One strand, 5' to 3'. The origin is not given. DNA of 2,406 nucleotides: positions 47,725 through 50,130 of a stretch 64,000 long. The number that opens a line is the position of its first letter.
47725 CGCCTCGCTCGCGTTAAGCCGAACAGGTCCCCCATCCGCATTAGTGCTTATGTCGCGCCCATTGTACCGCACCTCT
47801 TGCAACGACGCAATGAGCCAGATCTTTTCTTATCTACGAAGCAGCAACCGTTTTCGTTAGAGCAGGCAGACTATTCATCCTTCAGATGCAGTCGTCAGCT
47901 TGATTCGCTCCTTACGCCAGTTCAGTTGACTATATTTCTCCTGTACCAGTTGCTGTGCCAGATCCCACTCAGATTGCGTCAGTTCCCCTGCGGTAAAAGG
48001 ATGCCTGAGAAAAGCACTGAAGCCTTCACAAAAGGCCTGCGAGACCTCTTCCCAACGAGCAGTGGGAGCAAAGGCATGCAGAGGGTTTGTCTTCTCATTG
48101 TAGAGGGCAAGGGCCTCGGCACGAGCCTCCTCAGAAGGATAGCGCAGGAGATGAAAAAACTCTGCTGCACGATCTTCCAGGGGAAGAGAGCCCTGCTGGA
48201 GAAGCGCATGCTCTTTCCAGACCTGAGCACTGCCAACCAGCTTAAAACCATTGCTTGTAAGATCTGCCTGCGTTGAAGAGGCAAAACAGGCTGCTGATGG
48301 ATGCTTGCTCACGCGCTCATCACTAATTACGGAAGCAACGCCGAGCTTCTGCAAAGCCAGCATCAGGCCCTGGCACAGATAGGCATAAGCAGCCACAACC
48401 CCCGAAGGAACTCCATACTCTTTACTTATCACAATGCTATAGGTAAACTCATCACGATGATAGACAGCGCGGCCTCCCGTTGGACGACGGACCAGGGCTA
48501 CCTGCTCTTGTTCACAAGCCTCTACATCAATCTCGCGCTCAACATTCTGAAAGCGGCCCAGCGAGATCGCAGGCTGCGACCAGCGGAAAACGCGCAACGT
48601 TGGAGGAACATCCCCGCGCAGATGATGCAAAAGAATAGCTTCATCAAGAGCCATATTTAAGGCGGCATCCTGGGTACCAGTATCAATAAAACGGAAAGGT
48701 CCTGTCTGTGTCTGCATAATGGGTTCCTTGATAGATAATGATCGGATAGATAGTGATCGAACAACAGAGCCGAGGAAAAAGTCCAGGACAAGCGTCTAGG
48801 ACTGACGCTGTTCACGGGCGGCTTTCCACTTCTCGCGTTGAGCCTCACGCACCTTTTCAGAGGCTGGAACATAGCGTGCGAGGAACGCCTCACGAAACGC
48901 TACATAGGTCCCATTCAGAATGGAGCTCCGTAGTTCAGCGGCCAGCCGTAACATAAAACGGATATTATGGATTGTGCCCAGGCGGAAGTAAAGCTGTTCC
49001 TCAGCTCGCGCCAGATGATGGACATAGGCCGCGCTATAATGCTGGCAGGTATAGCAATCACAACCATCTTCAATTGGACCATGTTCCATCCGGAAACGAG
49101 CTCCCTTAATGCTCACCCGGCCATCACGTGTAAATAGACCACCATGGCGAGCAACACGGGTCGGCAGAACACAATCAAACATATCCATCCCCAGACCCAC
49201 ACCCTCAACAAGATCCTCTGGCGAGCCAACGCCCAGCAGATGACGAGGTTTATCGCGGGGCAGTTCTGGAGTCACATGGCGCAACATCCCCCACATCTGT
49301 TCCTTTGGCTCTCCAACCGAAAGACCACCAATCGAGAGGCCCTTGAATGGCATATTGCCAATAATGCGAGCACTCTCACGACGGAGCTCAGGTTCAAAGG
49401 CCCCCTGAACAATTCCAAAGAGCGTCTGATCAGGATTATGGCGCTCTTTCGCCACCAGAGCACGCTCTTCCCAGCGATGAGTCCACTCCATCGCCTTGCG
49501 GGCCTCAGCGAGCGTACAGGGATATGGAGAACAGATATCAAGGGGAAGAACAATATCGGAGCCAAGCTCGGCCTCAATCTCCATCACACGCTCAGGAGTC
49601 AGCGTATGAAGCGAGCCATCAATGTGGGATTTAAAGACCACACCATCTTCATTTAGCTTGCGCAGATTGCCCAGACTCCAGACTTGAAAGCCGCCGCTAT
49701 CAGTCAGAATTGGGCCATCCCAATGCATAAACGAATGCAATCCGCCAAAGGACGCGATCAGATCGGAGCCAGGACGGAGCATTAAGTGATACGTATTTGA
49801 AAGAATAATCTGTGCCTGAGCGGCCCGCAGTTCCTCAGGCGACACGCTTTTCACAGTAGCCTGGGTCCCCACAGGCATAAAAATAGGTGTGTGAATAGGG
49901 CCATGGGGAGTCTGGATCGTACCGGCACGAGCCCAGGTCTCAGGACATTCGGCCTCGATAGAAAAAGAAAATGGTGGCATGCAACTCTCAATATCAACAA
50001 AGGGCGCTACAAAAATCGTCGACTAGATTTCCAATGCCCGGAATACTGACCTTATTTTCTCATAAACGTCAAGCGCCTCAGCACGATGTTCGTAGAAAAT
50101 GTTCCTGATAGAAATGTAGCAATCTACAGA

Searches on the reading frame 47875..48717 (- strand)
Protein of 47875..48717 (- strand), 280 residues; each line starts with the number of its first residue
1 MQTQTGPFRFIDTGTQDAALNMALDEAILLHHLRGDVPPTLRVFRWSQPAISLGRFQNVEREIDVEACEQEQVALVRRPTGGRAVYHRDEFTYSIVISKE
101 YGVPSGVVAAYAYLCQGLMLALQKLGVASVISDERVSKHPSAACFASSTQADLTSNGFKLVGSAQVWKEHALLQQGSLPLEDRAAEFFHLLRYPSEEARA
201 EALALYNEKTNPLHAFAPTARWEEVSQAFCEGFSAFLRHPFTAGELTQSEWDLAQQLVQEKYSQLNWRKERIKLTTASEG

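Call 33: search_protein_families(library=pfam, proteins=[window:47875-48717:-], max_evalue=0.001)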
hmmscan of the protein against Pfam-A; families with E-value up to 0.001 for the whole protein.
window:47875-48717:- (280 aa): 2 families
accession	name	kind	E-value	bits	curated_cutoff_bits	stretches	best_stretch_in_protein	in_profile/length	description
PF21948.1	LplA-B_cat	-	8.7e-34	117.7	27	1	17-233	1-199/200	Lipoyl protein ligase A/B catalytic domain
PF03099.24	BPL_LplA_LipB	-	3.5e-12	46.8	21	1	57-178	5-128/133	Biotin/lipoate A/B protein ligase family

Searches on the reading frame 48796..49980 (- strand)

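Call 33: search_protein_families(library=pfam, proteins=[window:48796-49980:-], max_evalue=0.001)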
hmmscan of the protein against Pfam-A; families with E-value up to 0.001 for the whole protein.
window:48796-49980:- (394 aa): 1 family
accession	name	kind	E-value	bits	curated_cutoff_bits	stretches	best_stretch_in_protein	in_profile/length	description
PF01702.25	TGT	-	8.5e-151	502.5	26.3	1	17-370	3-355/357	Queuine tRNA-ribosyltransferase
